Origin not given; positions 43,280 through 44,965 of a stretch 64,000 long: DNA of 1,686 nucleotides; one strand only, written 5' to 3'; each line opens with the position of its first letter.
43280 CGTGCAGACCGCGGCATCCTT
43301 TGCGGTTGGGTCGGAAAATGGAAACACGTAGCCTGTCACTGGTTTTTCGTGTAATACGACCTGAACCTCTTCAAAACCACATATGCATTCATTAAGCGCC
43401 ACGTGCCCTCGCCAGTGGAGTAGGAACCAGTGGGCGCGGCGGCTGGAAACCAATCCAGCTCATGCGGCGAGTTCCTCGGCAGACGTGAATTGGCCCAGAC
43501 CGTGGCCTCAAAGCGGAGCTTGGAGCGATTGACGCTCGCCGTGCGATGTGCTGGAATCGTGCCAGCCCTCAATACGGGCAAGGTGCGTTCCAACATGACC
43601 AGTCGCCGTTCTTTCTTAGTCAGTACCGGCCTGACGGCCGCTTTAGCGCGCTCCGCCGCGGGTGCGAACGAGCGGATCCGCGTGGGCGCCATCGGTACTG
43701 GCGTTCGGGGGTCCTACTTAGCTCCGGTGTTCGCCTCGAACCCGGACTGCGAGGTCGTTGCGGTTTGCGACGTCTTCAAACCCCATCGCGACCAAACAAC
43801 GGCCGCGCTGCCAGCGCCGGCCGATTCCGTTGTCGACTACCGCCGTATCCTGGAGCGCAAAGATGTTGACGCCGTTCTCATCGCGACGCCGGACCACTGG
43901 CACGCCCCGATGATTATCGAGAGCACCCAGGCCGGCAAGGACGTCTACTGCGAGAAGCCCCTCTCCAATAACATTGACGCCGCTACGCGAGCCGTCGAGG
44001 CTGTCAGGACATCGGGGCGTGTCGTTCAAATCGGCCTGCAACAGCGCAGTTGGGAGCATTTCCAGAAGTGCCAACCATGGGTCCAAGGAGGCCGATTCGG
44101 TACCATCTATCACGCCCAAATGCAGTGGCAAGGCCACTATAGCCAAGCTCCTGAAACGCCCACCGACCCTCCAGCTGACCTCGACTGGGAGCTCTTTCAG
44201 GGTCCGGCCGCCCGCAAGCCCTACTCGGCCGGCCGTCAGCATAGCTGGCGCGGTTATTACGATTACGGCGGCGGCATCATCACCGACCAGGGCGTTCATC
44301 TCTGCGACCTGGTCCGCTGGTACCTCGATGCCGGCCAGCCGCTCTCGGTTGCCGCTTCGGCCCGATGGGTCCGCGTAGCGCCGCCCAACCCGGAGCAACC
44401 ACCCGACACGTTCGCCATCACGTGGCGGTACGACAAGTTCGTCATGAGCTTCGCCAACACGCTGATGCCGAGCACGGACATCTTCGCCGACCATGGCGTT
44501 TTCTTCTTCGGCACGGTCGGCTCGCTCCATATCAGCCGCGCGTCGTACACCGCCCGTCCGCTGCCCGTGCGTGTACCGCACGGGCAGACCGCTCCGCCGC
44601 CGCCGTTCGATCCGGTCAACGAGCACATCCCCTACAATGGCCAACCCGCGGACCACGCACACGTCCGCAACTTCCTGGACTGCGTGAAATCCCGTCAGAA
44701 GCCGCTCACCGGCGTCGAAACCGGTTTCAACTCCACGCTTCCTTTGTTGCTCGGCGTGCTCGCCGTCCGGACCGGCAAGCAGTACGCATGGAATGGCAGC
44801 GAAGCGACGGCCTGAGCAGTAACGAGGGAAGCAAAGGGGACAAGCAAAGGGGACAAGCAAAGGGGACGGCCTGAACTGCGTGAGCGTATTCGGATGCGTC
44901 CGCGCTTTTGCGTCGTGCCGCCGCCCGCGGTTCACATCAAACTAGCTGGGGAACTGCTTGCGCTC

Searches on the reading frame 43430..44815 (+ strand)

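Call 51: search_protein_families(library=pfam, proteins=[window:43430-44815:+], max_evalue=0.00001)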
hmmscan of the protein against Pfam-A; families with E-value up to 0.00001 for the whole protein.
window:43430-44815:+ (461 aa): 4 families
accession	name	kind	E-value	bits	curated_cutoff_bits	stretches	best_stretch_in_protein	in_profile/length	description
PF01408.29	GFO_IDH_MocA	-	1.3e-19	71.5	24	1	83-202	1-119/120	Oxidoreductase family, NAD-binding Rossmann fold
PF19051.5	GFO_IDH_MocA_C2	-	1.1e-15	58.3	23.3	1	227-309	31-113/254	Oxidoreductase family, C-terminal alpha/beta domain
PF22725.1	GFO_IDH_MocA_C3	-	3.5e-14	53.3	27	1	211-366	1-123/124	GFO/IDH/MocA C-terminal domain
PF02894.22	GFO_IDH_MocA_C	-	6e-08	33.2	22.9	1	268-449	26-213/218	Oxidoreductase family, C-terminal alpha/beta domain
